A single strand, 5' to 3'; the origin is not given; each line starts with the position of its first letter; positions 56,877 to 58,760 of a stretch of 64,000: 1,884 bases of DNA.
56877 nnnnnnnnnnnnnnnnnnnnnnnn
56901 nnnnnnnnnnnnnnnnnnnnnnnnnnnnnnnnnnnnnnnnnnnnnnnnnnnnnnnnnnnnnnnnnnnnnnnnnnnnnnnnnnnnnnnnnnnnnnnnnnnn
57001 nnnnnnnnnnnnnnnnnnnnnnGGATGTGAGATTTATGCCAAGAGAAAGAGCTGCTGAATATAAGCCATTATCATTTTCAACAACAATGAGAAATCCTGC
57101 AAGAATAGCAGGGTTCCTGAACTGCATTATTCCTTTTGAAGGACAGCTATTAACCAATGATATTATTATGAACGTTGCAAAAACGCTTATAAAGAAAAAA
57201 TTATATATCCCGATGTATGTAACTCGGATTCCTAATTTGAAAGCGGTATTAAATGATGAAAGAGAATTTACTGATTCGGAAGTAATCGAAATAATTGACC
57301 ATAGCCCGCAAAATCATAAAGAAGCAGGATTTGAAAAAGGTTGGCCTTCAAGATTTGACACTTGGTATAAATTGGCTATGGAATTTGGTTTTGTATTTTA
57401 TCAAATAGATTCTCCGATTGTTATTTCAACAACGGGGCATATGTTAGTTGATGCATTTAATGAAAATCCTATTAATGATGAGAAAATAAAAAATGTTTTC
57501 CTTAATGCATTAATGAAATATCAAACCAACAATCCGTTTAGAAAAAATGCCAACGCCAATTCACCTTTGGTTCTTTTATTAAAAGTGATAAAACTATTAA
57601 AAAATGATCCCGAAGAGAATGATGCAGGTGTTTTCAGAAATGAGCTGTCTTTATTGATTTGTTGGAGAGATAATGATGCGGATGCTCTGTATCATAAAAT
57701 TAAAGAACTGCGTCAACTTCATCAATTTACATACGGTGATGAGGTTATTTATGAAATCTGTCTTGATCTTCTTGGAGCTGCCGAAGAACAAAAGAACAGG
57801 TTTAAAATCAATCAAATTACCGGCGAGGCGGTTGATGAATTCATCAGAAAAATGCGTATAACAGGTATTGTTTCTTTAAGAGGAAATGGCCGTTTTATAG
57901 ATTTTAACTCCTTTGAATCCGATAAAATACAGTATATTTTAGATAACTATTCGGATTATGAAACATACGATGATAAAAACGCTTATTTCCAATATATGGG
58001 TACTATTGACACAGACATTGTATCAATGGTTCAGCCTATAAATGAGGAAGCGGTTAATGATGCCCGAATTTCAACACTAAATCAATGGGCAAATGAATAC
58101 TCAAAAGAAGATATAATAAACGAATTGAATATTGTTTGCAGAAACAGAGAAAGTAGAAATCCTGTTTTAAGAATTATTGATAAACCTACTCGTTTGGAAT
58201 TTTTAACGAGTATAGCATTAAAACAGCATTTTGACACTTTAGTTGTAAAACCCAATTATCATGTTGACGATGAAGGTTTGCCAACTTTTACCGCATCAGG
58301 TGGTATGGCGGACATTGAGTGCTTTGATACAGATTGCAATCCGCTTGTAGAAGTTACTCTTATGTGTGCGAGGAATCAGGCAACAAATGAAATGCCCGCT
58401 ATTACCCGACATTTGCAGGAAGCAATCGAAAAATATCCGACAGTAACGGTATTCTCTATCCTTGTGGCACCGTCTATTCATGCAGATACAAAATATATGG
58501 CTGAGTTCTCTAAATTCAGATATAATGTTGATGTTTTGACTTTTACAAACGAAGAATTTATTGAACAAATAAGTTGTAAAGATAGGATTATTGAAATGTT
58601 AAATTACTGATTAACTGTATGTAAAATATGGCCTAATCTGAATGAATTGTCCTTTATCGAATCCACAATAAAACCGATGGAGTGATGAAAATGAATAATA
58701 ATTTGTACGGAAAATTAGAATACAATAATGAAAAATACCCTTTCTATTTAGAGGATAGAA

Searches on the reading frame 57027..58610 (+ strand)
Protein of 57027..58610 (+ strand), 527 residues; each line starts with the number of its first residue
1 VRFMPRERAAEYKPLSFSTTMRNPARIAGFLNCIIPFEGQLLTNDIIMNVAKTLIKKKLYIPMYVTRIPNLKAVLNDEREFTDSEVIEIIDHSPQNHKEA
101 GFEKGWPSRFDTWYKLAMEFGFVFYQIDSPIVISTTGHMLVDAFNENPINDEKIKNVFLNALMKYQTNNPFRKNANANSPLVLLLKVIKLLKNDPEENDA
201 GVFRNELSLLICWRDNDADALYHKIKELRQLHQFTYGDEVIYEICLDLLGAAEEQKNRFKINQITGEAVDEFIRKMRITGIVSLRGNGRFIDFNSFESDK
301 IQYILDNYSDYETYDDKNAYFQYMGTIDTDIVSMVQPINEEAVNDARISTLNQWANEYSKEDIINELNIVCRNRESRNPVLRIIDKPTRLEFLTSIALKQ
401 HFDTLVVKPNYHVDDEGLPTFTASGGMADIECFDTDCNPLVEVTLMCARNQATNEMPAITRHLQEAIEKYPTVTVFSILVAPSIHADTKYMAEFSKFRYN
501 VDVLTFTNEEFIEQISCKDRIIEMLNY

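Call 6: search_protein_families(library=pfam, proteins=[window:57027-58610:+], max_evalue=0.01)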
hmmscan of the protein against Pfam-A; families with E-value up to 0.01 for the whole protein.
window:57027-58610:+ (527 aa): 1 family
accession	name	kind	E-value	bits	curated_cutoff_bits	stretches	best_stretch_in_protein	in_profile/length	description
PF09491.16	RE_AlwI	-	3.7e-39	135.4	23.1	2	330-495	242-416/441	AlwI restriction endonuclease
